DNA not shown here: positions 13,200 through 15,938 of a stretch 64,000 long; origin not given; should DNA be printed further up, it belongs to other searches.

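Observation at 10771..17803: Six-gene envelope glycosylation cluster combining a WecA-like PNPT, two polyprenyl-P sugar synthases, a YfhO-like GT-C and an MprF-type flippase-like protein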

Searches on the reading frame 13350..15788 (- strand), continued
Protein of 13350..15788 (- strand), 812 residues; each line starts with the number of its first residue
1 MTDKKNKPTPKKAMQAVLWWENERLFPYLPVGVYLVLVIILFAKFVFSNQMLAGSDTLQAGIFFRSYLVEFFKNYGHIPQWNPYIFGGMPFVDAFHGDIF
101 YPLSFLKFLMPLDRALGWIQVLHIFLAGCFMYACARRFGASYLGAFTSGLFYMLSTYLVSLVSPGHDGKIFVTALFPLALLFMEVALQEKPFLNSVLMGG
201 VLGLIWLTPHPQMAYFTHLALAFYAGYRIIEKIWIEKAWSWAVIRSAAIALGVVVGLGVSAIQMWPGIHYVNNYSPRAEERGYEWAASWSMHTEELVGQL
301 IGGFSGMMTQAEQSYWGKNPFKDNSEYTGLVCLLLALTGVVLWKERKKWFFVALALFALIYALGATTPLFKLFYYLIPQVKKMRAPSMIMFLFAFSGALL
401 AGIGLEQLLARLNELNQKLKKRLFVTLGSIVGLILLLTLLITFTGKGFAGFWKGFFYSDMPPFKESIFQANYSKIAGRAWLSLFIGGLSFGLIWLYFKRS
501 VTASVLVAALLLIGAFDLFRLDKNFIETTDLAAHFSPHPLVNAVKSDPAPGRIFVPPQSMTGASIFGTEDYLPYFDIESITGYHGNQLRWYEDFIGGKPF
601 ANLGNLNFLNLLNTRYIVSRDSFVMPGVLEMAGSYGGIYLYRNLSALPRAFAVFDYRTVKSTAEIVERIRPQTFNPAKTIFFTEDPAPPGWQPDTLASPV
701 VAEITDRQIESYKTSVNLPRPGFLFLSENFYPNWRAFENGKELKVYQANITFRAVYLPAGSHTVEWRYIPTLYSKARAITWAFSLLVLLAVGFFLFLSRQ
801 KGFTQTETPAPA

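Call 45: search_protein_families(library=pfam, proteins=[L083:6894-7889:+, L083:7883-8968:+, L055:6971-8476:+, L020:1549-2238:+, L064:5435-6655:+, L050:5853-7649:-, L083:12734-15934:+, L064:12405-15308:-, L020:4670-5812:-, L067:5961-8105:+], max_evalue=0.001)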
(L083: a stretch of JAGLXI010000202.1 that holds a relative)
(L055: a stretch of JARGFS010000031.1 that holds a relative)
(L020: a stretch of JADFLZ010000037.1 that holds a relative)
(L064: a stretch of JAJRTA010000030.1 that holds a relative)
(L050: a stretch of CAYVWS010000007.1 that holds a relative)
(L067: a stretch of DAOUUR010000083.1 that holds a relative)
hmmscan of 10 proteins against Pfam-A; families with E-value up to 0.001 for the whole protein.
L083:6894-7889:+ (331 aa): 0 families

L083:7883-8968:+ (361 aa): 0 families

L055:6971-8476:+ (501 aa): 4 families
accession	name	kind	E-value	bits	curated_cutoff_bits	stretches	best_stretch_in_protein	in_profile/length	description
PF17210.9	SdrD_B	-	1.6e-29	102.8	29.7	1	228-343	1-112/112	SdrD B-like domain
PF24517.2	CBM96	-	1.9e-07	31.5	26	1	51-165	47-162/164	Carbohydrate-binding module family 96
PF13620.12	CarboxypepD_reg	-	0.00028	21.6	32.3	1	245-296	8-54/82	Carboxypeptidase regulatory-like domain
PF17802.7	SpaA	-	0.00078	20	23.1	0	247-314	11-78/91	Prealbumin-like fold domain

L020:1549-2238:+ (229 aa): 7 families
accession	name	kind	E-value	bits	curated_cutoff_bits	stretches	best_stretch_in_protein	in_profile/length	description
PF13489.12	Methyltransf_23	-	9.9e-19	68.1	27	1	47-191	20-163/164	Methyltransferase domain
PF08241.18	Methyltransf_11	-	9.5e-17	61.9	21.2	1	54-145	1-95/95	Methyltransferase domain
PF13649.12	Methyltransf_25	-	2.3e-12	47.9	27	1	54-137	2-93/97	Methyltransferase domain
PF08242.18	Methyltransf_12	-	1.3e-11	45.6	30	1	54-142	1-97/98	Methyltransferase domain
PF13847.12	Methyltransf_31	-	3e-11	43.6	27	1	49-185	3-144/145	Methyltransferase domain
PF07021.18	MetW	-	0.00075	19.6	21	1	48-159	14-119/193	Methionine biosynthesis protein MetW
PF02353.26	CMAS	-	0.00089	19.1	27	0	51-123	64-140/273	Mycolic acid cyclopropane synthetase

L064:5435-6655:+ (406 aa): 4 families
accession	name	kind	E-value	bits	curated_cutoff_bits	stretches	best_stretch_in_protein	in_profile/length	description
PF00441.29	Acyl-CoA_dh_1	-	1.1e-38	133.1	22.4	1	234-379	1-146/150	Acyl-CoA dehydrogenase, C-terminal domain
PF02771.21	Acyl-CoA_dh_N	-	3.4e-31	108.4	22.9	1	7-119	1-113/113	Acyl-CoA dehydrogenase, N-terminal domain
PF02770.24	Acyl-CoA_dh_M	-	7.2e-23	81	33.3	1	124-222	2-97/97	Acyl-CoA dehydrogenase, middle domain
PF08028.16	Acyl-CoA_dh_2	-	2.7e-09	37.9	22.7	1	250-370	2-132/134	Acyl-CoA dehydrogenase, C-terminal domain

L050:5853-7649:- (598 aa): 4 families
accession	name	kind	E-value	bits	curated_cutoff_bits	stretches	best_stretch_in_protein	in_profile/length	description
PF14522.11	Cytochrome_C7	-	3.6e-21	75.2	24.8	4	282-349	7-67/67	Cytochrome c7 and related cytochrome c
PF14537.11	Cytochrom_c3_2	-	1.9e-16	60.8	25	2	422-483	6-65/79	Cytochrome c3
PF22113.1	Mtrc-MtrF_II-IV_dom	-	8e-12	45.5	30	0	499-592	5-94/176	Outer membrane cytochrome MtrC/MtrF-like, domains II/IV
PF02085.21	Cytochrom_CIII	-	3e-09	37.6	22.9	0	69-131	25-87/101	Class III cytochrome C family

L083:12734-15934:+ (1067 aa): 0 families

L064:12405-15308:- (967 aa): 15 families
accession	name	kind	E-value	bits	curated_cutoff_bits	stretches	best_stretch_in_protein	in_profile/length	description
PF17755.6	UvrA_DNA-bind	-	1.9e-41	141.3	23.2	1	296-409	1-109/110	UvrA DNA-binding domain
PF17760.6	UvrA_inter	-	5e-41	139.4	23.3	1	140-246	1-107/109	UvrA interaction domain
PF00005.33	ABC_tran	-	4.9e-20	73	25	1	817-870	87-137/137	ABC transporter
PF02463.25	SMC_N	-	9.6e-13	48.5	40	0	267-570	135-210/220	RecF/RecN/SMC N terminal domain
PF13191.12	AAA_16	-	1.9e-08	35.4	32.6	0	644-671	25-52/167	AAA ATPase domain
PF13555.12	AAA_29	-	5.5e-08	32.9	27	0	27-50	15-38/61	P-loop containing region of AAA domain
PF13304.12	AAA_21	-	2.9e-07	31.3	27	0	845-896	243-295/304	AAA domain, putative AbiEii toxin, Type IV TA system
PF03193.22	RsgA_GTPase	-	1.5e-06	28.6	30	0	620-663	84-126/174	RsgA GTPase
PF20703.3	nSTAND1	-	2.8e-06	27.7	27.1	0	20-51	19-50/379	Novel STAND NTPase 1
PF13401.12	AAA_22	-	1.4e-05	25.9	27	0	645-666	7-28/130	AAA domain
PF25199.1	nSTAND_NTPase5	-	3.4e-05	24.1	34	0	645-669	43-67/145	Novel STAND NTPase 5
PF20720.3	nSTAND3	-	6.5e-05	23.1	27.2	0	645-672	19-46/155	Novel STAND NTPase 3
PF13481.12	AAA_25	-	0.00016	21.8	27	0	26-54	25-53/195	AAA domain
PF13671.12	AAA_33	-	0.00045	21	27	0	646-662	2-18/143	AAA domain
PF13238.12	AAA_18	-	0.00089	20.1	29.4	0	646-661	1-16/128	AAA domain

L020:4670-5812:- (380 aa): 2 families
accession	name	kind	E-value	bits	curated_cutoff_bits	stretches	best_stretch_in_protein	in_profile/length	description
PF00266.25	Aminotran_5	-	7.9e-35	121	21.5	1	61-335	47-321/371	Aminotransferase class-V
PF22580.2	KYNU_C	-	3.4e-10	40.2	27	1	291-372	1-87/90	Kynureninase C-terminal domain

L067:5961-8105:+ (715 aa): 7 families
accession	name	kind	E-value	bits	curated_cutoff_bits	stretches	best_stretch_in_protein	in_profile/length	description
PF13185.12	GAF_2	-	2.2e-29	102.9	28.6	2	79-223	1-133/136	GAF domain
PF01590.32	GAF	-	4.3e-23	82.7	22.4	2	83-222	3-130/133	GAF domain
PF08447.18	PAS_3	-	6.3e-20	71.7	25.6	1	595-685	2-89/89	PAS fold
PF13492.12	GAF_3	-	7.1e-11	43.1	27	1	141-226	48-128/129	GAF domain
PF13426.13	PAS_9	-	4.9e-06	27.2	27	1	584-690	4-103/103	PAS domain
PF00989.32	PAS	-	6.2e-05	23.4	22.6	1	596-688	25-113/113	PAS fold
PF08448.16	PAS_4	-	7.4e-05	23.4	23.1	1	594-693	17-110/110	PAS fold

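Call 58: search_protein_representatives(alignment_id=A1)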
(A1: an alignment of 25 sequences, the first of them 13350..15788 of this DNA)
Query: 25 sequences, 815 profile positions. Proteins with E-value up to 0.001 (for the whole library): 66827; up to 1e-10: 40220; up to 1e-30: 12474. The best 150 are listed.
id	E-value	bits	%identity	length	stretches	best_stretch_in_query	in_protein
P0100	0.0e+00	1229.1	-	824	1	1-808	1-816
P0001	0.0e+00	1212.5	-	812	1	1-813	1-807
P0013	0.0e+00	1108.2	-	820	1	1-812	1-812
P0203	0.0e+00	1072.1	-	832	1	15-808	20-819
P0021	0.0e+00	1048.4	-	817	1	1-808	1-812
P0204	0.0e+00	1038.6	-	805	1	26-799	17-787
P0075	0.0e+00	1017.5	-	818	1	1-810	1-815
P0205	1.1e-289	979.7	-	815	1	1-811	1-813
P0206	3.7e-274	928.4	-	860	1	1-809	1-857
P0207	2.4e-270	915.8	-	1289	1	19-801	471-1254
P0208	5.3e-259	878.2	-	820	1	2-810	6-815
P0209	3.0e-258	875.7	-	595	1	47-623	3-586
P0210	4.3e-247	838.9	-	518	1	11-497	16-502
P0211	4.4e-245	832.2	-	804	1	23-808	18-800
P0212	6.7e-244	828.3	-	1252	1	25-808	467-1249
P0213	7.4e-244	828.2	-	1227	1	14-807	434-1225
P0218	1.1e-222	758.2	-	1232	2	20-804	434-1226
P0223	5.3e-217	739.3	-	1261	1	21-808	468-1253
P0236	1.3e-198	678.5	-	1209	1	22-811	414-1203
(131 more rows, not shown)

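Call 59: search_protein_families(library=pfam, proteins=[P0207, P0212, P0213, P0218, P0223, P0236], max_evalue=0.001)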
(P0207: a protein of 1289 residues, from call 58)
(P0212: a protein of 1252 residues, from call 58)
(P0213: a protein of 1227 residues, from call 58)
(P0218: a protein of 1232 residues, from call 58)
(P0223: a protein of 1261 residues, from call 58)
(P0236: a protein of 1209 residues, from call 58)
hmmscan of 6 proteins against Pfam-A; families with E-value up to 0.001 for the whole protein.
P0207 (1289 aa): 2 families
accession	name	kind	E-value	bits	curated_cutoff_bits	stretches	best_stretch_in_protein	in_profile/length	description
PF13231.12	PMT_2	-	2.7e-10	41.1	26.1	1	81-211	4-132/160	Dolichyl-phosphate-mannose-protein mannosyltransferase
PF09586.16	YfhO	-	3.4e-07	29.5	28.5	1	1163-1239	758-835/835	Bacterial membrane protein YfhO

P0212 (1252 aa): 2 families
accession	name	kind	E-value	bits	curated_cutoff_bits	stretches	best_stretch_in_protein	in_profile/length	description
PF13231.12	PMT_2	-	2.2e-09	38.2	26.1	1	78-207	4-132/160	Dolichyl-phosphate-mannose-protein mannosyltransferase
PF09586.16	YfhO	-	0.0001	21.3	28.5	1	1167-1223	775-831/835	Bacterial membrane protein YfhO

P0213 (1227 aa): 3 families
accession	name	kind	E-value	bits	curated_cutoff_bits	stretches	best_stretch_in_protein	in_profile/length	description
PF13231.12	PMT_2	-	2.1e-09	38.2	26.1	1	46-183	6-142/160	Dolichyl-phosphate-mannose-protein mannosyltransferase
PF02366.24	PMT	-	4.9e-08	33.3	22.7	1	56-173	77-199/245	Dolichyl-phosphate-mannose-protein mannosyltransferase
PF09586.16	YfhO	-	1e-06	27.9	28.5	1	1143-1204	774-835/835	Bacterial membrane protein YfhO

P0218 (1232 aa): 2 families
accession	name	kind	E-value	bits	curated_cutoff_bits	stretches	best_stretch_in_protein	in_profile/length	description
PF09586.16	YfhO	-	5.2e-07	28.9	28.5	1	1143-1206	769-833/835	Bacterial membrane protein YfhO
PF13231.12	PMT_2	-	3.3e-06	27.8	26.1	1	49-215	4-160/160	Dolichyl-phosphate-mannose-protein mannosyltransferase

P0223 (1261 aa): 3 families
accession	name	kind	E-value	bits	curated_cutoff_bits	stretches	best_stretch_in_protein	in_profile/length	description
PF13231.12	PMT_2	-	2.3e-12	47.8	26.1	1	76-238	4-156/160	Dolichyl-phosphate-mannose-protein mannosyltransferase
PF09586.16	YfhO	-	1e-09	37.8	28.5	1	1153-1228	756-832/835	Bacterial membrane protein YfhO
PF02366.24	PMT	-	2.7e-09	37.4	22.7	1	88-242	77-232/245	Dolichyl-phosphate-mannose-protein mannosyltransferase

P0236 (1209 aa): 3 families
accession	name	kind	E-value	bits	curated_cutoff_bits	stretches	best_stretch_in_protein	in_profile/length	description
PF13231.12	PMT_2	-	1.7e-13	51.5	26.1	1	84-221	4-138/160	Dolichyl-phosphate-mannose-protein mannosyltransferase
PF09586.16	YfhO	-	1.1e-12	47.7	28.5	1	1101-1178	756-834/835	Bacterial membrane protein YfhO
PF02366.24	PMT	-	0.00052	20.1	22.7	1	106-221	87-206/245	Dolichyl-phosphate-mannose-protein mannosyltransferase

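Call 73: search_solved_structures(query=A3, max_evalue=1)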
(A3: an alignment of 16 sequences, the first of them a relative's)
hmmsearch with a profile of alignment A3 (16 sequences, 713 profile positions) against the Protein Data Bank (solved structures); distinct sequences matched with E-value up to 1: 118 (the best 60 are shown).
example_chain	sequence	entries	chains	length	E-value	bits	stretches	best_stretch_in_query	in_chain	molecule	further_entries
9qhb_A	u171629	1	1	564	5.2e-19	71.4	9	592-681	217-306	Engineered tetratricopeptide repeat protein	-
8bu0_A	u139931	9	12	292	2.4e-13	52.7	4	591-681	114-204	Consensus tetratricopeptide repeat protein | Crystal structure of an 8-repeat consensus TPR superhelix with Zinc. | Monomer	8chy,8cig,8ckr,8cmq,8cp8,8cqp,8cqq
9qhc_A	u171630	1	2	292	6.6e-10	41.3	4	592-681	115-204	Engineered tetratricopeptide repeat protein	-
6eou_A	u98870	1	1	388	6.9e-08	34.7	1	600-666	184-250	UDP-N-acetylglucosamine--peptide N-acetylglucosaminyltransferase 110 kDa subunit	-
2wqh_A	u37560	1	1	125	8.4e-08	34.4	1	590-686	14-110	CTPR3Y3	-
8qoy_A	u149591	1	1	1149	8.7e-08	34.3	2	572-674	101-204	TagF-like capsule polymerase Cps3D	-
1na0_A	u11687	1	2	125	1.3e-07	33.7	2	596-664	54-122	designed protein CTPR3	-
9eh1_Q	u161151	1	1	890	3.5e-07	32.3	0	587-648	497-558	RNA polymerase-associated protein CTR9 homolog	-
2fo7_A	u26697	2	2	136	5.2e-07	31.8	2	596-681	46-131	SYNTHETIC CONSENSUS TPR PROTEIN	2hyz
8ch0_A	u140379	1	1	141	5.7e-07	31.6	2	597-681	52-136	Consensus tetratricopeptide repeat protein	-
7obi_A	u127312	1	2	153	8.4e-07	31.1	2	596-681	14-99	CTPR-rv4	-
1w3b_A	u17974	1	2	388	9.1e-07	31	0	589-688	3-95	UDP-N-ACETYLGLUCOSAMINE--PEPTIDE N-ACETYLGLUCOSAMINYLTRANSFERASE 110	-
6vfi_B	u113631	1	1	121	1.1e-06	30.7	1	558-661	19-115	O43_dn18B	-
9gzg_A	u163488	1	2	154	1.3e-06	30.4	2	595-682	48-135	Engineered CTPR protein with glutamic acids for conductivity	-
5hrz_A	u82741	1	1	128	1.5e-06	30.3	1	594-695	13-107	TPR domain protein 1na0C3_3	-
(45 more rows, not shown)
